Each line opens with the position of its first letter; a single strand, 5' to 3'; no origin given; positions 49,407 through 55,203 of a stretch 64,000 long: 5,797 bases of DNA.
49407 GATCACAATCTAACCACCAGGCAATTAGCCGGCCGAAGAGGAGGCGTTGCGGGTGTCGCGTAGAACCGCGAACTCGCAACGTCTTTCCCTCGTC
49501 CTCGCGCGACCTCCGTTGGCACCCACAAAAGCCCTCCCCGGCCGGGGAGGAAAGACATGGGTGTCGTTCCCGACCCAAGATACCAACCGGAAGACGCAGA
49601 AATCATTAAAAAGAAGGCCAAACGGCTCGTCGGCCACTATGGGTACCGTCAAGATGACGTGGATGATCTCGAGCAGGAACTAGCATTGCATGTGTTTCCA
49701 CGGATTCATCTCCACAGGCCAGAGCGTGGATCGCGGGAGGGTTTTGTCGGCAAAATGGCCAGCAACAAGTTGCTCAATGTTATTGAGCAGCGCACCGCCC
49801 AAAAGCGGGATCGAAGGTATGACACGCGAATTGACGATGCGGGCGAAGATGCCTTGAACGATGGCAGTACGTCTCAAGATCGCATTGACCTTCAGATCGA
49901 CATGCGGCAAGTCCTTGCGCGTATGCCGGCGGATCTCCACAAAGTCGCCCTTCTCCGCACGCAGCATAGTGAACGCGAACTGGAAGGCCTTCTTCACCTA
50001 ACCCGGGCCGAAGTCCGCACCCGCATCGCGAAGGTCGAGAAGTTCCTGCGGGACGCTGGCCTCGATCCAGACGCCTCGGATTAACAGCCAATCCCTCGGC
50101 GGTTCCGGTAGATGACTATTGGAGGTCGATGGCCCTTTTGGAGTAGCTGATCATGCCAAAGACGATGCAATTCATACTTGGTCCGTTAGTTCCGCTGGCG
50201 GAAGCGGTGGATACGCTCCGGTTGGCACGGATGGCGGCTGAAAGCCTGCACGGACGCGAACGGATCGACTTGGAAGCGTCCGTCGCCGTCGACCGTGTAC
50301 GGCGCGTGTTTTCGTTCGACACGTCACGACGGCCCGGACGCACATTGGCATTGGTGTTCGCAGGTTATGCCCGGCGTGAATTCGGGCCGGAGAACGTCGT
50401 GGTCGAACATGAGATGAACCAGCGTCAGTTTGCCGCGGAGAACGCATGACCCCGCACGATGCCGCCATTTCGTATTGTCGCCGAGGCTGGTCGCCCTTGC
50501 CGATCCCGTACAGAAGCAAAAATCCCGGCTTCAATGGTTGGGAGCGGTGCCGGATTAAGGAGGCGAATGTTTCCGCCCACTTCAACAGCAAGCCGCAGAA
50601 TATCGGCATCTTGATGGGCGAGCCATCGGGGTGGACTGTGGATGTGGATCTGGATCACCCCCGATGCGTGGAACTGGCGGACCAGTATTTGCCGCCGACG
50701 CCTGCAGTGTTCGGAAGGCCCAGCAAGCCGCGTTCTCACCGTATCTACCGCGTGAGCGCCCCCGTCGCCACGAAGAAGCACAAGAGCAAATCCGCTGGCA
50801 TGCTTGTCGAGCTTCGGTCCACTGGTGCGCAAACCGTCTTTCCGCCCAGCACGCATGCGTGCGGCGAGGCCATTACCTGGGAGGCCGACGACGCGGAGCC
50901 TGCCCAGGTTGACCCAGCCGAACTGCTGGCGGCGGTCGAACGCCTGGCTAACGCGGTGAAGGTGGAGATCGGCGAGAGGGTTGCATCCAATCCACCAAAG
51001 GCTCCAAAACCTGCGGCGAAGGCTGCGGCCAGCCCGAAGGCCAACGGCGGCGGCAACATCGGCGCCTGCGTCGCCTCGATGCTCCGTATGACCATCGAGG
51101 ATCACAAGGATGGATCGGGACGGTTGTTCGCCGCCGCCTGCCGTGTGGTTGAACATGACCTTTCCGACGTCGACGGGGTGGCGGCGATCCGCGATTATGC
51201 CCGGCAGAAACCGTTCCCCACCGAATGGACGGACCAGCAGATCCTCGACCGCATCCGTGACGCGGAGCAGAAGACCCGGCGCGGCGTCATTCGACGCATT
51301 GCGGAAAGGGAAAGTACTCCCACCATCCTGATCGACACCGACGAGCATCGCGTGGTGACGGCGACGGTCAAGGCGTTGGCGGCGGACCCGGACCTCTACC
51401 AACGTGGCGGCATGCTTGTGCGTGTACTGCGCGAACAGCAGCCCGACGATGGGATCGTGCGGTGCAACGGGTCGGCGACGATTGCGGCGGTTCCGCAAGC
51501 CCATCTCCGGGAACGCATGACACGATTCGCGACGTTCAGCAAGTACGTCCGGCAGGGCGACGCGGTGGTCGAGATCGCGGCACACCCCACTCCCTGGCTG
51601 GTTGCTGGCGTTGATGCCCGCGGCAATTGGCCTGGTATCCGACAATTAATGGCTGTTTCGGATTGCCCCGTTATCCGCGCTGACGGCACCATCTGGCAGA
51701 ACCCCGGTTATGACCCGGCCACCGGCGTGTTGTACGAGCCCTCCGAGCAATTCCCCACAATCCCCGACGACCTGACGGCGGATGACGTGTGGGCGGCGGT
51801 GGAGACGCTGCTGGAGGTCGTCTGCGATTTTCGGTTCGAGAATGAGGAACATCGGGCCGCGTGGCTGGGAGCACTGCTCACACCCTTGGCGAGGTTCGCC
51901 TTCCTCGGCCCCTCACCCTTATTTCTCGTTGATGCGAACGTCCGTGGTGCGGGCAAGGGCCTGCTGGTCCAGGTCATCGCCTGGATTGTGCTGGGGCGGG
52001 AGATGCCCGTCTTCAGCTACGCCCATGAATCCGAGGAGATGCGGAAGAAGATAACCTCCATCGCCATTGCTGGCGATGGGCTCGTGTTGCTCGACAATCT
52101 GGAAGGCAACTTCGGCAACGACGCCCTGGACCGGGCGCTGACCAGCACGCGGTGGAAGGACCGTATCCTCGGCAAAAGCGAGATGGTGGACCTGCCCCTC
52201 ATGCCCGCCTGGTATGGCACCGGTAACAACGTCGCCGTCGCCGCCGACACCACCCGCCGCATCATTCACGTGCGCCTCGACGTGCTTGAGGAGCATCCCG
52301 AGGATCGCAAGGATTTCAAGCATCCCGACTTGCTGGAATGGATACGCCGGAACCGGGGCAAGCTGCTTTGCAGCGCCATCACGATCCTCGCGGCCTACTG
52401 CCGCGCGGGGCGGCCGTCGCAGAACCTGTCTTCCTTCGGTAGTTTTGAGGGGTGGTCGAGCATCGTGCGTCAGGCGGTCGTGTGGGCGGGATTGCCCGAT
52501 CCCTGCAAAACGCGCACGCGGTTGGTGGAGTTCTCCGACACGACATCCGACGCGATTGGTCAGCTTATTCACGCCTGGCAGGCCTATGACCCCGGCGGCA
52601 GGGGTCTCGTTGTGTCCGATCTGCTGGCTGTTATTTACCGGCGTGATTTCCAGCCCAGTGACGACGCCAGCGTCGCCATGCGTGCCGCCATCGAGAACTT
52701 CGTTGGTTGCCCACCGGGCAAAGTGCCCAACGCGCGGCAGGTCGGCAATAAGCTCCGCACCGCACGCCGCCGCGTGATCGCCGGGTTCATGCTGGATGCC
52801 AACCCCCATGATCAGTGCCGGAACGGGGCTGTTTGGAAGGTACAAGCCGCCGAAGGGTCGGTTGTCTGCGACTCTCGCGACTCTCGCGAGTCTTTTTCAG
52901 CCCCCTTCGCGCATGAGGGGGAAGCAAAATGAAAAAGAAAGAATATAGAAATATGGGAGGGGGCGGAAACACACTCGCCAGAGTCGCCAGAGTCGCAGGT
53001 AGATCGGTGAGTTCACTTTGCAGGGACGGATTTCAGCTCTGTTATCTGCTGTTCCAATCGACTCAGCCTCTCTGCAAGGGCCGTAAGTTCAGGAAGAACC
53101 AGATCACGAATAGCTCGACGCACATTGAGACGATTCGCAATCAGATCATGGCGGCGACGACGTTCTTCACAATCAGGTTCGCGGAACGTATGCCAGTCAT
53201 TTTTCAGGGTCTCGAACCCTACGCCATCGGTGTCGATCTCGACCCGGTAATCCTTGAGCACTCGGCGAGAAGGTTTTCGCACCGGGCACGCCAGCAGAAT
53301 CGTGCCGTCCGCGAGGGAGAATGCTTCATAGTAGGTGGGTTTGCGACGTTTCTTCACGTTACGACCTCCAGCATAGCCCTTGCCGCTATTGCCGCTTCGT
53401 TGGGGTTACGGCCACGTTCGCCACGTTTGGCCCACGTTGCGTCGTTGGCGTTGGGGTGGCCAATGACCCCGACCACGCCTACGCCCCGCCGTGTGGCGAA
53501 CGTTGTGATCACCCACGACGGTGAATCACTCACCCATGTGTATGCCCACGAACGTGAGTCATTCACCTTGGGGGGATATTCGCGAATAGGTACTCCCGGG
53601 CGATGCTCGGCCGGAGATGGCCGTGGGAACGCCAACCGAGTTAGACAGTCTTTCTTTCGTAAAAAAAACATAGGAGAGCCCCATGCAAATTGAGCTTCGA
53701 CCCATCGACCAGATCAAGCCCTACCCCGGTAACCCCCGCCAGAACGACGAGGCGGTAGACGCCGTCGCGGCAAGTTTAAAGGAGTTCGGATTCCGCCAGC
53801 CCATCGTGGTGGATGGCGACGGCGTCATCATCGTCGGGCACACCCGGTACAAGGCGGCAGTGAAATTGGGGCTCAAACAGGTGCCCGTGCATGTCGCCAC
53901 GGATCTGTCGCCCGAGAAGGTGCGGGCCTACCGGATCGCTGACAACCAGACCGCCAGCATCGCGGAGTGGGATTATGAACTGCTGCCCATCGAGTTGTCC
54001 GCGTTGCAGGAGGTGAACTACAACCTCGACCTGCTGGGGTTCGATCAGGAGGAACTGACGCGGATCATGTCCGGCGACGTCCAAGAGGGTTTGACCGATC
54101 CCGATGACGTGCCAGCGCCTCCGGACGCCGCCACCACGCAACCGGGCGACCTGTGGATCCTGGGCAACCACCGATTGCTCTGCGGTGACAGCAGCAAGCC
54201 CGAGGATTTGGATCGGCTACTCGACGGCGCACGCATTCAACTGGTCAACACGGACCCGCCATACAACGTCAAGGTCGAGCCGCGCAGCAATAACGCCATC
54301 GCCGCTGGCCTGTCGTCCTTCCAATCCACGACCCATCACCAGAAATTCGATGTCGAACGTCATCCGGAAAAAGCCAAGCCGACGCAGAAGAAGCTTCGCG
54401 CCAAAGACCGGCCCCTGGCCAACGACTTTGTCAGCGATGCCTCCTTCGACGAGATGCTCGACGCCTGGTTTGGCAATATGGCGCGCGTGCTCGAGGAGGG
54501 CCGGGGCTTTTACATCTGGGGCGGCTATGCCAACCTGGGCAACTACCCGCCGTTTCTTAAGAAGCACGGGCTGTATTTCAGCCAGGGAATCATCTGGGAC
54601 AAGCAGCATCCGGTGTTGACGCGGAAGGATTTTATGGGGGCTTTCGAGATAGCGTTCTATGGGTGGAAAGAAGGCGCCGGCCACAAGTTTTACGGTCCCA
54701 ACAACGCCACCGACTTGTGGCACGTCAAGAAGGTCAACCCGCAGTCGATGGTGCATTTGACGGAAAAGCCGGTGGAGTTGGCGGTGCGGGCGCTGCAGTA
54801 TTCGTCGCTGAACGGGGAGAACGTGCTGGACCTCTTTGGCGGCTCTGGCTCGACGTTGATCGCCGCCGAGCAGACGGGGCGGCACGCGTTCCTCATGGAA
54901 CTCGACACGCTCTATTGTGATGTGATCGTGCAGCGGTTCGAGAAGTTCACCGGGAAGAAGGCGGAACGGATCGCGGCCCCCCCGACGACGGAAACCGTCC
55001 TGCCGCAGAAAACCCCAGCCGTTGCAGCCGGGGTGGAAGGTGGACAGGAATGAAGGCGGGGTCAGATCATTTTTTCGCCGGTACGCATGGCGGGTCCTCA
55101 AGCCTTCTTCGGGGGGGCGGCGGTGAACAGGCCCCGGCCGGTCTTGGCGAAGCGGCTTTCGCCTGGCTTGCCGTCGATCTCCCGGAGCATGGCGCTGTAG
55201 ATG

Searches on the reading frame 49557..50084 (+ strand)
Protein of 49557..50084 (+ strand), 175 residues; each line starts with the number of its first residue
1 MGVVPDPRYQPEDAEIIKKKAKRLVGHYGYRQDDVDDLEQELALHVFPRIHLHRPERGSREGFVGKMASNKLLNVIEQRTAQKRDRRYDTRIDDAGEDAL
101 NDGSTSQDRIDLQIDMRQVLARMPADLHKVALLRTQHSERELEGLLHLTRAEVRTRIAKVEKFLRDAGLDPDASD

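Call 8: search_protein_families(library=pfam, proteins=[window:49557-50084:+], max_evalue=0.001)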
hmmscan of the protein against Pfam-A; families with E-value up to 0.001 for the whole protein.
window:49557-50084:+ (175 aa): 1 family
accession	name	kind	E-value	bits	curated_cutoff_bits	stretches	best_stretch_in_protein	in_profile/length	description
PF04542.20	Sigma70_r2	-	0.00051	20.2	24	1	20-79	8-68/71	Sigma-70 region 2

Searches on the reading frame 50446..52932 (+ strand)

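Call 51: search_protein_families(library=phrogs, proteins=[window:50446-52932:+], max_evalue=0.001)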
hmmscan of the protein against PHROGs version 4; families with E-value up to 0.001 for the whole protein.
window:50446-52932:+ (828 aa): 5 families
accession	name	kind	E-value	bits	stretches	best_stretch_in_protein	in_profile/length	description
phrog_29234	-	unknown function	1.8e-64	219.2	1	290-799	355-861/887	-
phrog_10537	-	unknown function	3.7e-47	161.8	1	400-712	824-1143/1229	-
phrog_19930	-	DNA, RNA and nucleotide metabolism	1.3e-32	114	1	315-712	404-792/865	DNA polymerase/primase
phrog_1156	-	DNA, RNA and nucleotide metabolism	3.1e-22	80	1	4-296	14-319/855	DNA primase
phrog_695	-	DNA, RNA and nucleotide metabolism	3.2e-06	27.2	1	3-201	8-213/704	DNA polymerase/primase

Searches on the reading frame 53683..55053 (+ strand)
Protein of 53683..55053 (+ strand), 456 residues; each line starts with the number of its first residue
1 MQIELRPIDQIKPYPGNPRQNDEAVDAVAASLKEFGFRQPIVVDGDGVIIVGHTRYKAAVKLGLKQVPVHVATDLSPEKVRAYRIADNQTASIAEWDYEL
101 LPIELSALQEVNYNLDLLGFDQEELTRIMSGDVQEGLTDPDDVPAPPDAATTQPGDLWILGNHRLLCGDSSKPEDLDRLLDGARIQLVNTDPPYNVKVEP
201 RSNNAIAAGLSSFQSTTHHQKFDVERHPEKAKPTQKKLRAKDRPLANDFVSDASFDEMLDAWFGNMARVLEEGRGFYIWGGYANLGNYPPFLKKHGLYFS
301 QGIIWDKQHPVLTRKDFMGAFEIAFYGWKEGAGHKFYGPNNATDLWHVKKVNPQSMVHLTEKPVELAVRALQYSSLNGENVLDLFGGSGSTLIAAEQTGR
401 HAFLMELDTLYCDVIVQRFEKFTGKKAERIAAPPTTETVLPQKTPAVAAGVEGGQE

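Call 51: search_protein_families(library=phrogs, proteins=[window:53683-55053:+], max_evalue=0.001)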
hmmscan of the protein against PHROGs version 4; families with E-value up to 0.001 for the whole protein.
window:53683-55053:+ (456 aa): 25 families
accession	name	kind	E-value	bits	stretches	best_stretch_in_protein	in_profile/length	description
phrog_498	-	other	1e-126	425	1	1-430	33-430/633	DNA methyltransferase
phrog_620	-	DNA, RNA and nucleotide metabolism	3e-52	178.8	1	1-155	7-149/217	ParB-like partition protein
phrog_8071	-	DNA, RNA and nucleotide metabolism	2.6e-43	149.7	1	1-210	5-219/389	ParB-like partition protein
phrog_15396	-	DNA, RNA and nucleotide metabolism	8.2e-37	128.4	1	1-137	2-139/258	ParB-like partition nuclease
phrog_67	-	other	4.9e-35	122.8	1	155-427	116-351/743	DNA methyltransferase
phrog_930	-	DNA, RNA and nucleotide metabolism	1.6e-33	117.4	1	2-135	6-138/223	ParB-like partition protein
phrog_940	-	DNA, RNA and nucleotide metabolism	3e-29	103.4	1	1-122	4-124/388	nuclease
phrog_18056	-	DNA, RNA and nucleotide metabolism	5.2e-26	92.4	1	1-93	1-93/387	ParB-like partition nuclease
phrog_723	-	DNA, RNA and nucleotide metabolism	4.3e-21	76.7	1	3-150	13-165/223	ParB-like partition protein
phrog_3008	-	other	1.1e-18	68.4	1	348-427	137-219/244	DNA methyltransferase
phrog_9353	-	unknown function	2.3e-18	68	1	9-136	17-145/245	-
phrog_23085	-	unknown function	2.5e-18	67.1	1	322-431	5-117/138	-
phrog_4715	-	DNA, RNA and nucleotide metabolism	4.3e-18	66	1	3-104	147-247/630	ParB-like partition protein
phrog_6218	-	DNA, RNA and nucleotide metabolism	4.2e-12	46.9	1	5-89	7-97/506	ParB-like partition protein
phrog_5475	-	unknown function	8.3e-12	45.6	1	3-83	3-80/458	-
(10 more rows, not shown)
